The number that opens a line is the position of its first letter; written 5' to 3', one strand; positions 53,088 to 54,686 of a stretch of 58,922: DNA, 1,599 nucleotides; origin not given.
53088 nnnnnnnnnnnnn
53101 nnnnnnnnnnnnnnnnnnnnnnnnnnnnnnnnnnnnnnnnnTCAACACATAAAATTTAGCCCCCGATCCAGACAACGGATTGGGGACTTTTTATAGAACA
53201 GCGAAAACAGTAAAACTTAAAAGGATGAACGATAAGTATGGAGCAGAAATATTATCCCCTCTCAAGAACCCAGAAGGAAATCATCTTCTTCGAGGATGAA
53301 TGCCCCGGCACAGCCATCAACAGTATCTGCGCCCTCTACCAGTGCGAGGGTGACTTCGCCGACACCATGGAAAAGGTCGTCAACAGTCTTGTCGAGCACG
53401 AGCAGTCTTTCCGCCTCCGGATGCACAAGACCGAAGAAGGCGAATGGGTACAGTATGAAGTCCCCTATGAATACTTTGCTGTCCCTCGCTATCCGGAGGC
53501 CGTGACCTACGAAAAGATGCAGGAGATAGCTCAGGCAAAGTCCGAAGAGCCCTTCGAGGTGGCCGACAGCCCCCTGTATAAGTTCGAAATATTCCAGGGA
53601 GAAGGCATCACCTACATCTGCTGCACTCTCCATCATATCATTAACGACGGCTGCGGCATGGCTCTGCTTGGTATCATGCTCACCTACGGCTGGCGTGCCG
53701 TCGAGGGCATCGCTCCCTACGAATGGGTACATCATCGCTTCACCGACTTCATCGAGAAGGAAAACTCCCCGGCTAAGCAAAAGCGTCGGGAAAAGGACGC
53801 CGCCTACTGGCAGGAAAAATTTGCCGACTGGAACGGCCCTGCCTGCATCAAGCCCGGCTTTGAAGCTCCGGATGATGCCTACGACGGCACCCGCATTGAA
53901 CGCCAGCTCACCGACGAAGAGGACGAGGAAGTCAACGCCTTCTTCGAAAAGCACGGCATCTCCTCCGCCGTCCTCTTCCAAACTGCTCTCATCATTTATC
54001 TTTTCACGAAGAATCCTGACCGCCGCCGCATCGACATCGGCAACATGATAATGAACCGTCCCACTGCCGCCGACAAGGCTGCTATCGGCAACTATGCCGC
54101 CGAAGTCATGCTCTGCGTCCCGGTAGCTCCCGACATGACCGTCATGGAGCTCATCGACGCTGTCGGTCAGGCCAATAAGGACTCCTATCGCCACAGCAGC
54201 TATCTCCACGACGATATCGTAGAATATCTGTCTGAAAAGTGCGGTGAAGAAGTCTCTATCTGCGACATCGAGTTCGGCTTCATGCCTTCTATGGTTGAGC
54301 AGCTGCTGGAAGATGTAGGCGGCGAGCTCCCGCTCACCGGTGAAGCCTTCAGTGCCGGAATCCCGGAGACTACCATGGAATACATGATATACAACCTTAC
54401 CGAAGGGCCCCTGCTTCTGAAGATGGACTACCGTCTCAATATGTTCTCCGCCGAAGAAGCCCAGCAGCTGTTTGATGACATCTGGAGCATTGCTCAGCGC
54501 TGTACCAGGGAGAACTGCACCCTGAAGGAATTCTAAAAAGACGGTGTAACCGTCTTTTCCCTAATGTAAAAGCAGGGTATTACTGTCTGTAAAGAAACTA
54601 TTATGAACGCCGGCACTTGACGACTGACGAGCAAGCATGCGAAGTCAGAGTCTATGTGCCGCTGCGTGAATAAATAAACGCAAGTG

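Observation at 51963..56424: Radical SAM/SPASM enzyme, free-standing condensation domain and MATE-like exporter, with no visible precursor or carrier protein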

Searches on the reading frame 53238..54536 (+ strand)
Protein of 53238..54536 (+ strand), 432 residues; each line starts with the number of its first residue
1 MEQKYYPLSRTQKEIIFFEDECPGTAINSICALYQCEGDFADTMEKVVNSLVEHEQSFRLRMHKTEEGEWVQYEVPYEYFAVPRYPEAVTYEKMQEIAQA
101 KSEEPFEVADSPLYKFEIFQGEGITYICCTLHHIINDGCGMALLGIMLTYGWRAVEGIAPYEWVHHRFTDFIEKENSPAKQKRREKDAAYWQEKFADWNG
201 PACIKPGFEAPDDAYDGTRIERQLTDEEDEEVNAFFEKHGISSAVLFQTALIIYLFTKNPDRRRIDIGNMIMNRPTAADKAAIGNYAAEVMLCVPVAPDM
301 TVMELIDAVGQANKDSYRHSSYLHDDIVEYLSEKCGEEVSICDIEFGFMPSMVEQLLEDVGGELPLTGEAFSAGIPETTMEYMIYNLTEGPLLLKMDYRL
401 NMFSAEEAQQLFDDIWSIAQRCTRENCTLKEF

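Call 3: search_protein_families(library=pfam, proteins=[window:53238-54536:+], max_evalue=0.01)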
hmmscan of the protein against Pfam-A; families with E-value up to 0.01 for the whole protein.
window:53238-54536:+ (432 aa): 1 family
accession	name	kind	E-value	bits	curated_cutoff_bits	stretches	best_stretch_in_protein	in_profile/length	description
PF00668.25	Condensation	-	1.7e-41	142.8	30.6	1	3-416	2-427/456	Condensation domain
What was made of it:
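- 53238..54536 (+): Free-standing NRPS-type condensation domain, 432 aa. Pfam Condensation gives 1.7e-41 over residues 3-416 (call 3).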

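Call 4: search_protein_families(library=ncbifam, proteins=[window:53238-54536:+], max_evalue=0.01)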
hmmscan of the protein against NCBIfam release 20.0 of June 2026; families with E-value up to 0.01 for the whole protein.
window:53238-54536:+ (432 aa): 4 families
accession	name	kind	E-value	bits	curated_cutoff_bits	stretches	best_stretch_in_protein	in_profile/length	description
NF004282.0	PRK05691.1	subfamily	6.7e-14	48.9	4090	1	6-332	1729-2063/4334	non-ribosomal peptide synthase/polyketide synthase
NF038078.1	NRPS_MxcG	equivalog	1.5e-09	35.7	2300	1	42-327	42-326/1442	myxochelin non-ribosomal peptide synthetase MxcG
NF047350.1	aureusi_NRPS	equivalog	3.5e-08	30.8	2500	1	2-333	991-1311/2373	aureusimine non-ribosomal peptide synthetase AusA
NF007605.2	PRK10252.1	equivalog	5.1e-05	20.9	2400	1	45-339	44-342/1292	enterobactin non-ribosomal peptide synthetase EntF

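Call 8: find_homologous_proteins(query=window:53238-54536:+)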
Query window:53238-54536:+ (432 aa): 3 proteins with E <= 0.001 among 2900 candidates.
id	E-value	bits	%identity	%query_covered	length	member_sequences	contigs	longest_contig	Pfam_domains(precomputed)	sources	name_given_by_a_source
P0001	2.0e-295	997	98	100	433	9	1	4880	PF00668.26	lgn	-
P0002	7.6e-13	66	24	75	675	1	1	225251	PF00668.26,PF18563.7,PF00501.35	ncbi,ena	-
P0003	2.5e-5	41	23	75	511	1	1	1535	PF00668.26,PF00550.32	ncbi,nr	ncbi:MAG TPA: condensation domain-containing protein, partial [Thermoanaerobaculia bacterium]|nr:con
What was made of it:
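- Tried and rejected: It found only one close homologue and looked like an orphan (call 8).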

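Call 12: find_encoding_contigs(protein=P0001, flank=8000, max_places=3)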
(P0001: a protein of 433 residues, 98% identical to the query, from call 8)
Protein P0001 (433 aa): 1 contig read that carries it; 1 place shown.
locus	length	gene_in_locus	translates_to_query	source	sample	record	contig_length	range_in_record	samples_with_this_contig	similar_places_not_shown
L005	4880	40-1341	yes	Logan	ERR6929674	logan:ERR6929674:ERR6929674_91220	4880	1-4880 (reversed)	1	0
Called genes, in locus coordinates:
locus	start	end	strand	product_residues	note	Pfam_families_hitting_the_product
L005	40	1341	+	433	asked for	PF00668:Condensation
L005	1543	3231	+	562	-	PF01554:MatE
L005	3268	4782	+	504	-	PF03816:LytR_cpsA_psr, PF13399:LytR_C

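Call 13: search_protein_families(library=padloc, proteins=[window:53238-54536:+], max_evalue=0.01)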
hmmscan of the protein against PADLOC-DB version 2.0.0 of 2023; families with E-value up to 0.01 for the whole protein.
window:53238-54536:+ (432 aa): 0 families

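Call 51: search_protein_representatives(protein=window:53238-54536:+)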
Query: 432 residues. Proteins with E-value up to 0.001 (for the whole library): 19387; up to 1e-10: 6742; up to 1e-30: 467. The best 150 are listed.
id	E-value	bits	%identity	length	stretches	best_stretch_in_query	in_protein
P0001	6.2e-296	997.2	98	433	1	1-432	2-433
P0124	4.4e-78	279.4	24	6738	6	4-416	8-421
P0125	6.3e-75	269.0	22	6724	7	3-410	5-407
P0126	1.2e-72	261.5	23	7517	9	5-422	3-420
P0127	7.2e-68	245.7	36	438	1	2-422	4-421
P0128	5.1e-67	242.9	21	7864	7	20-332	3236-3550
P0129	3.8e-66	240.1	23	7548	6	2-347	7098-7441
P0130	1.6e-65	238.0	22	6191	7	5-423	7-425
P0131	3.4e-65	236.9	22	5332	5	5-408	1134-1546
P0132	1.1e-63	232.0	23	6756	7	3-411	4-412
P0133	3.5e-63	230.3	23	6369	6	2-419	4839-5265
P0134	4.6e-63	229.9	23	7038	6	6-334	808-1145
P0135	4.9e-63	229.8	21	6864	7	5-332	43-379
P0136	2.9e-62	227.3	22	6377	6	3-349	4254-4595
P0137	3.7e-62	226.9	21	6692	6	3-410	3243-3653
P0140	1.0e-59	218.8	33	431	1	4-422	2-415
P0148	3.4e-57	210.6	34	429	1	3-423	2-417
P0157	3.1e-53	197.5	32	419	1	1-421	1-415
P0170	4.1e-49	183.9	32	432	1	5-418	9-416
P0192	1.5e-45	172.2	32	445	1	4-424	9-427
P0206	8.3e-44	166.4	28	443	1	4-418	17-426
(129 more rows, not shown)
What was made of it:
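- Tried and rejected: The exhaustive HMMER search corrected this (call 51).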

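Call 72: find_encoding_contigs(protein=P0127, flank=7000, max_places=3)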
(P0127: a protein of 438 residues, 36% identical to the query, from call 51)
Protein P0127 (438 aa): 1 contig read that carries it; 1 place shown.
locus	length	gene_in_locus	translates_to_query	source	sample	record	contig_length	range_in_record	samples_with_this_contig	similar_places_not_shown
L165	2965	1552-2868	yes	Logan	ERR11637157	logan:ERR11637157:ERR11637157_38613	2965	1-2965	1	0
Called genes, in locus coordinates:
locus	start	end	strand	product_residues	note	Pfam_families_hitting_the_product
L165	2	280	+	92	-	?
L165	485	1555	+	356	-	PF04055:Radical_SAM, PF13353:Fer4_12 (weak)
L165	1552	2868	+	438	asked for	PF00668:Condensation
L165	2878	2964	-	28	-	?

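Call 73: find_encoding_contigs(protein=P0140, flank=7000, max_places=2)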
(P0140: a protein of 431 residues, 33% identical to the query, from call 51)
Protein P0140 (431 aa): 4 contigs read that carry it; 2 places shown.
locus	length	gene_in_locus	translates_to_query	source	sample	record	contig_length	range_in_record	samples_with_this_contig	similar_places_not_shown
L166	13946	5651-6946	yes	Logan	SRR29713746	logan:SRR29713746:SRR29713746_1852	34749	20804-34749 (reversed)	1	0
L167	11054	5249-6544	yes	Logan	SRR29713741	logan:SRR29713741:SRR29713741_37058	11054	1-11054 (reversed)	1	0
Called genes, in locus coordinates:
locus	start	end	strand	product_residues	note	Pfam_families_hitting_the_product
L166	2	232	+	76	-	?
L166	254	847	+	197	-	PF00163:Ribosomal_S4, PF01479:S4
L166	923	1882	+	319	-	PF01193:RNA_pol_L, PF01000:RNA_pol_A_bac, PF03118:RNA_pol_A_CTD, PF26169:HHH_XRCC3_RpoA (faint)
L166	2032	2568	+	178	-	PF01196:Ribosomal_L17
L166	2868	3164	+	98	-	PF01740:STAS, PF13466:STAS_2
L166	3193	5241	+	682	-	PF02743:dCache_1, PF22673:MCP-like_PDC_1, PF00672:HAMP, PF07228:SpoIIE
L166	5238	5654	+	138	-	PF13581:HATPase_c_2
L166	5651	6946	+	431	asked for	PF00668:Condensation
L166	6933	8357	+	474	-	PF00501:AMP-binding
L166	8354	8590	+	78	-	PF00550:PP-binding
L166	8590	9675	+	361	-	PF04055:Radical_SAM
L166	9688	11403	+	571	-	PF01554:MatE, PF03023:MurJ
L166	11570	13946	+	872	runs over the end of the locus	PF00171:Aldedh, PF00465:Fe-ADH, PF13685:Fe-ADH_2 (weak), PF25137:ADH_Fe_C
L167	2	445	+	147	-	?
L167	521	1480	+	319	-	PF01193:RNA_pol_L, PF01000:RNA_pol_A_bac, PF03118:RNA_pol_A_CTD, PF26169:HHH_XRCC3_RpoA (faint)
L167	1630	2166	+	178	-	PF01196:Ribosomal_L17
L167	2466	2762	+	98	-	PF01740:STAS, PF13466:STAS_2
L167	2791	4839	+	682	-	PF02743:dCache_1, PF22673:MCP-like_PDC_1, PF00672:HAMP, PF07228:SpoIIE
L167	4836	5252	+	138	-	PF13581:HATPase_c_2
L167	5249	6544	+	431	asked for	PF00668:Condensation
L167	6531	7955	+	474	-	PF00501:AMP-binding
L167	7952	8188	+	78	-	PF00550:PP-binding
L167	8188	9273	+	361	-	PF04055:Radical_SAM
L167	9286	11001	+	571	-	PF01554:MatE, PF03023:MurJ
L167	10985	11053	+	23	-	?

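Call 74: find_encoding_contigs(protein=P0148, flank=7000, max_places=2)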
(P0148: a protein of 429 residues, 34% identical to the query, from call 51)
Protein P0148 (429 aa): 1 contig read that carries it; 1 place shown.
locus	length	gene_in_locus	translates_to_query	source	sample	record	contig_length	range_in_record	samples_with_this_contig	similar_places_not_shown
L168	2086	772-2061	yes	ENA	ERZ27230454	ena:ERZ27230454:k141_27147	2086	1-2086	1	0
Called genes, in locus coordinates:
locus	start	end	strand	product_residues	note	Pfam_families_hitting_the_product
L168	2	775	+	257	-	?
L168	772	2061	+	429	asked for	PF00668:Condensation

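Call 75: find_encoding_contigs(protein=P0170, flank=7000, max_places=2)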
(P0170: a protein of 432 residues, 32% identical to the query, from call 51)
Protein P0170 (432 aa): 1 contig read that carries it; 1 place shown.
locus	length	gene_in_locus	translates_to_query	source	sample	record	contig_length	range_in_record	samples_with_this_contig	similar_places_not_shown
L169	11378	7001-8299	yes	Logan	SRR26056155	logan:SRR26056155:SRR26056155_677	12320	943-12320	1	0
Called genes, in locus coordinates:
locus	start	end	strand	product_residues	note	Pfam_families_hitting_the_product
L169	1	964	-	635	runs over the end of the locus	?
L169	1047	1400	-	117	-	-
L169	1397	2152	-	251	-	PF00376:MerR, PF13411:MerR_1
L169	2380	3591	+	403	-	-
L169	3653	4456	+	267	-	PF04951:Peptidase_M55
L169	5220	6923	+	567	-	PF01554:MatE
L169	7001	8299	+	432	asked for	PF00668:Condensation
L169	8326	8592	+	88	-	PF00550:PP-binding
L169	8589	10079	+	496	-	PF00501:AMP-binding, PF23562:AMP-binding_C_3 (weak)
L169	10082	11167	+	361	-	PF04055:Radical_SAM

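Call 76: find_encoding_contigs(protein=P0192, flank=7000, max_places=2)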
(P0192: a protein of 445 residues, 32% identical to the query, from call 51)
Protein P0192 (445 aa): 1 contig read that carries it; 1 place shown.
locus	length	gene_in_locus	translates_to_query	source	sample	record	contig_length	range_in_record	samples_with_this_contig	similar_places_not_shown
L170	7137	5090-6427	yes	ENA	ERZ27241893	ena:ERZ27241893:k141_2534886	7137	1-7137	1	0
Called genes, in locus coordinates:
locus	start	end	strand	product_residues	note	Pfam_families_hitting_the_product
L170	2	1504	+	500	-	?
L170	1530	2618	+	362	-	PF04055:Radical_SAM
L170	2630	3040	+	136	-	PF13581:HATPase_c_2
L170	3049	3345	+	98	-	PF01740:STAS, PF13466:STAS_2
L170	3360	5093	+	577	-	PF01554:MatE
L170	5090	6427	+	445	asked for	PF00668:Condensation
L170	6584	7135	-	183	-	?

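Call 77: search_protein_families(library=ncbifam, proteins=[L166:6933-8357:+, L169:8589-10079:+, L170:2-1504:+, L166:8354-8590:+, L169:8326-8592:+, L166:9688-11403:+, L168:2-775:+], max_evalue=0.00001)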
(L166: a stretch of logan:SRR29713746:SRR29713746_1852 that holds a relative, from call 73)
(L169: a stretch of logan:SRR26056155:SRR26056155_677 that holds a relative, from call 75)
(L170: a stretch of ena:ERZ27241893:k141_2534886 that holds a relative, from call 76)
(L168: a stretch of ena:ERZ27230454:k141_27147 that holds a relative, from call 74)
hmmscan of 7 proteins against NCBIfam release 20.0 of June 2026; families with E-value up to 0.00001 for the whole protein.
L166:6933-8357:+ (474 aa): 93 families (the best 25 are shown)
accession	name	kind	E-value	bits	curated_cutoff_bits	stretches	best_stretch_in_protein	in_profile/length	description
TIGR01923.1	menE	equivalog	1.5e-59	202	330.15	1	33-423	1-385/442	o-succinylbenzoate--CoA ligase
NF002966.0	PRK03640.1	equivalog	5e-55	187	556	1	30-473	26-474/483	o-succinylbenzoate--CoA ligase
NF004837.0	PRK06187.1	subfamily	2e-54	184.8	476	1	5-419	11-455/531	long-chain-fatty-acid--CoA ligase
NF005307.0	PRK06839.1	equivalog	3.8e-46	157.8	748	1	30-428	26-435/496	o-succinylbenzoate--CoA ligase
NF005702.0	PRK07514.1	subfamily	3.8e-44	150.9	558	1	8-457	6-479/506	malonyl-CoA synthase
NF005801.1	PRK07656.1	equivalog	4.4e-44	151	657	1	10-417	9-434/500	FadD3 family acyl-CoA ligase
NF006539.0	PRK09029.1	equivalog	3.6e-40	138.2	494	1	12-423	13-390/458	o-succinylbenzoate--CoA ligase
NF052269.1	Staph_lig_FadD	equivalog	7.4e-39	133.4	650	1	56-443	55-457/499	long-chain-fatty-acid--CoA ligase FadD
NF009233.0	PRK12583.1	subfamily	3e-37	128.2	832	1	147-466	195-537/558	fatty acid CoA ligase family protein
NF004511.1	PRK05852.1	equivalog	3.5e-36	124.9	650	1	13-426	11-444/505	FadD7 family fatty acid--CoA ligase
NF004114.0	PRK05605.1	equivalog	1e-34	119.9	766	1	151-454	219-545/575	long-chain-fatty-acid--CoA ligase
NF005291.0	PRK06814.1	equivalog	1.5e-34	119.1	1349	1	16-388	643-1035/1140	acyl-[ACP]--phospholipid O-acyltransferase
NF005797.0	PRK07638.1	equivalog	5.5e-34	117.5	518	1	9-472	8-472/487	acyl-CoA synthetase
NF038343.1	ligase_FadD11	exception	4e-33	114.7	950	2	271-408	328-468/585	fatty acid--CoA ligase FadD11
NF005714.0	PRK07529.1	subfamily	4.9e-33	114.4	632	1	145-413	210-502/640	acyl-CoA synthetase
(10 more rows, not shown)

L169:8589-10079:+ (496 aa): 99 families (the best 25 are shown)
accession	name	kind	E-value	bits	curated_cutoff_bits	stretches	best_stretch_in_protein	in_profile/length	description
NF004837.0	PRK06187.1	subfamily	2.2e-64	217.6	476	2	148-421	157-451/531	long-chain-fatty-acid--CoA ligase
TIGR01923.1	menE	equivalog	3.9e-52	177.6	330.15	1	51-422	1-378/442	o-succinylbenzoate--CoA ligase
NF002966.0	PRK03640.1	equivalog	3.2e-48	164.5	556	1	39-421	17-411/483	o-succinylbenzoate--CoA ligase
NF005801.1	PRK07656.1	equivalog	2.4e-47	161.7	657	1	154-420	157-431/500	FadD3 family acyl-CoA ligase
NF004114.0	PRK05605.1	equivalog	4.9e-46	157.2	766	1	148-421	208-498/575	long-chain-fatty-acid--CoA ligase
NF005714.0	PRK07529.1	subfamily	5.1e-46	157.3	632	1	156-421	213-504/640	acyl-CoA synthetase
NF052269.1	Staph_lig_FadD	equivalog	2.4e-45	154.8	650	1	38-422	14-423/499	long-chain-fatty-acid--CoA ligase FadD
NF009233.0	PRK12583.1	subfamily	9.9e-44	149.6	832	1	149-421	189-479/558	fatty acid CoA ligase family protein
NF006539.0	PRK09029.1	equivalog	1.1e-41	143.2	494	1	36-422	15-383/458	o-succinylbenzoate--CoA ligase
NF006572.0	PRK09088.1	equivalog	2.5e-41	141.9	696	1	49-422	28-418/491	acyl-CoA synthetase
NF006182.0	PRK08316.1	subfamily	2.5e-40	138.5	663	2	147-493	157-509/523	fatty acyl-CoA synthetase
NF005307.0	PRK06839.1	equivalog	5.7e-40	137.4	748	1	39-422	17-423/496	o-succinylbenzoate--CoA ligase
NF004229.0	PRK05677.1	subfamily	1e-38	133.2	879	1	158-494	204-548/563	long-chain-fatty-acid--CoA ligase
NF005702.0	PRK07514.1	subfamily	6.7e-37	127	558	1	45-421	25-429/506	malonyl-CoA synthase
NF006523.0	PRK08974.1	equivalog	7.4e-37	126.7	884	1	160-494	205-546/561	long-chain-fatty-acid--CoA ligase FadD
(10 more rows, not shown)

L170:2-1504:+ (500 aa): 3 families
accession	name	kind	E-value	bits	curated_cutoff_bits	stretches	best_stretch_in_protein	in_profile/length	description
NF038263.1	prot_phos_SiaA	equivalog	7.4e-18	64.4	700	1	170-493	310-655/658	biofilm regulation protein phosphatase SiaA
NF045505.1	RR_RssB_Pseudo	equivalog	1.4e-07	30.9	700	1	267-437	165-341/394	two-component system response regulator RssB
NF040691.1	MtrAB_MtrB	equivalog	7e-07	28.6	450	1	172-240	191-258/507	MtrAB system histidine kinase MtrB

L166:8354-8590:+ (78 aa): 8 families
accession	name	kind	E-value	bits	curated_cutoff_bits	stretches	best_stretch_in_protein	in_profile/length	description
NF002148.0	PRK00982.1-2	subfamily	2.2e-12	46.6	71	1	3-77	2-78/79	acyl carrier protein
NF009104.0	PRK12449.1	equivalog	2.7e-12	46.4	70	1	1-74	1-76/80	acyl carrier protein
NF002150.0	PRK00982.1-4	subfamily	5.6e-12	45.7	66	1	1-76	1-78/80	acyl carrier protein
TIGR00517.1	acyl_carrier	equivalog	1.2e-11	44.4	70.45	1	4-75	2-75/77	acyl carrier protein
NF002147.0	PRK00982.1-1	equivalog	7.9e-11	41.6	84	1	2-77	4-81/83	acyl carrier protein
NF040636.1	AcpM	exception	1e-09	38.3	146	1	2-74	2-76/93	meromycolate extension acyl carrier protein AcpM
NF002151.0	PRK00982.1-5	equivalog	5.1e-09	36.1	92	1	5-77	3-77/78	acyl carrier protein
NF002149.0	PRK00982.1-3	equivalog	1.7e-06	27.9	106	1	5-76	3-76/78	acyl carrier protein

L169:8326-8592:+ (88 aa): 6 families
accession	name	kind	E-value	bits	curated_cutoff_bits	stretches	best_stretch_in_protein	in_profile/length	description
NF009104.0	PRK12449.1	equivalog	1.9e-11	43.8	70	1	3-73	5-77/80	acyl carrier protein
NF002150.0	PRK00982.1-4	subfamily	1.8e-09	37.7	66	1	17-72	21-76/80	acyl carrier protein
TIGR00517.1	acyl_carrier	equivalog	2.5e-09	36.9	70.45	1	17-73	19-75/77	acyl carrier protein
NF002148.0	PRK00982.1-2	subfamily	3.2e-09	36.5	71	1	18-73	21-76/79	acyl carrier protein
NF002151.0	PRK00982.1-5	equivalog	6.9e-07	29.3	92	1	18-72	20-74/78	acyl carrier protein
NF002149.0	PRK00982.1-3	equivalog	2.6e-06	27.3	106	1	17-72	19-74/78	acyl carrier protein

L166:9688-11403:+ (571 aa): 7 families
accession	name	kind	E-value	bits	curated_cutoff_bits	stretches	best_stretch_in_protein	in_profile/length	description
TIGR00797.1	matE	subfamily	6.5e-41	140.5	147.4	1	19-406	4-396/396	MATE family efflux transporter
NF007130.1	PRK09575.1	equivalog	2.7e-37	129.1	445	1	5-421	3-424/435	MATE family efflux transporter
NF000217.1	MATE_multi_FepA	equivalog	2.8e-18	66.2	900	1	5-427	12-438/443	multidrug efflux MATE transporter FepA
NF041801.1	MATE_SolL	equivalog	2e-09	36.8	780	1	6-420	18-443/458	solanimycin export family MATE transporter SolL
TIGR01695.1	murJ_mviN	equivalog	1.4e-08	33.9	235.55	1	289-429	288-431/506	murein biosynthesis integral membrane protein MurJ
NF000131.1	MATE_multi_MepA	equivalog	1.6e-07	30.9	850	1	2-424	10-434/451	multidrug efflux MATE transporter MepA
NF052396.1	MATE_WgkD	equivalog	3.7e-07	29.5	510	1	21-425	16-424/428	tryglysin-associated MATE efflux transporter WgkD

L168:2-775:+ (257 aa): 3 families
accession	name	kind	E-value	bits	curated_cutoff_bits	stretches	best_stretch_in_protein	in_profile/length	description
NF003144.0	PRK04069.1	equivalog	7.6e-08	31.9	145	1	153-244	43-137/161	anti-sigma B factor RsbW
NF038263.1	prot_phos_SiaA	equivalog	9.8e-07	27.7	700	1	30-108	575-654/658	biofilm regulation protein phosphatase SiaA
TIGR01924.1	rsbW_low_gc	equivalog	5.8e-06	25.8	155.05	1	153-240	43-133/159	anti-sigma B factor RsbW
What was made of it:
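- The carriers score as ACPs (call 77). The ligase is closest to MenE/FadD rather than DltA (call 77).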

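Call 91: find_encoding_contigs(protein=P0157, flank=8000, max_places=2)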
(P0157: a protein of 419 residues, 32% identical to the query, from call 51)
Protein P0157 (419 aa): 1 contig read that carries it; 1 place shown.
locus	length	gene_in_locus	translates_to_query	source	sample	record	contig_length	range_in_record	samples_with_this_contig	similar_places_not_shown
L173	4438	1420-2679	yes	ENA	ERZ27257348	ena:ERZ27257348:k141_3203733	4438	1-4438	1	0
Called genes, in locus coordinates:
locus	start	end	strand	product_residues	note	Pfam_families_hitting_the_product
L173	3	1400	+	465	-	?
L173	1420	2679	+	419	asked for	PF00668:Condensation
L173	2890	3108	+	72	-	-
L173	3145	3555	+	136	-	-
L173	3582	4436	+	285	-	?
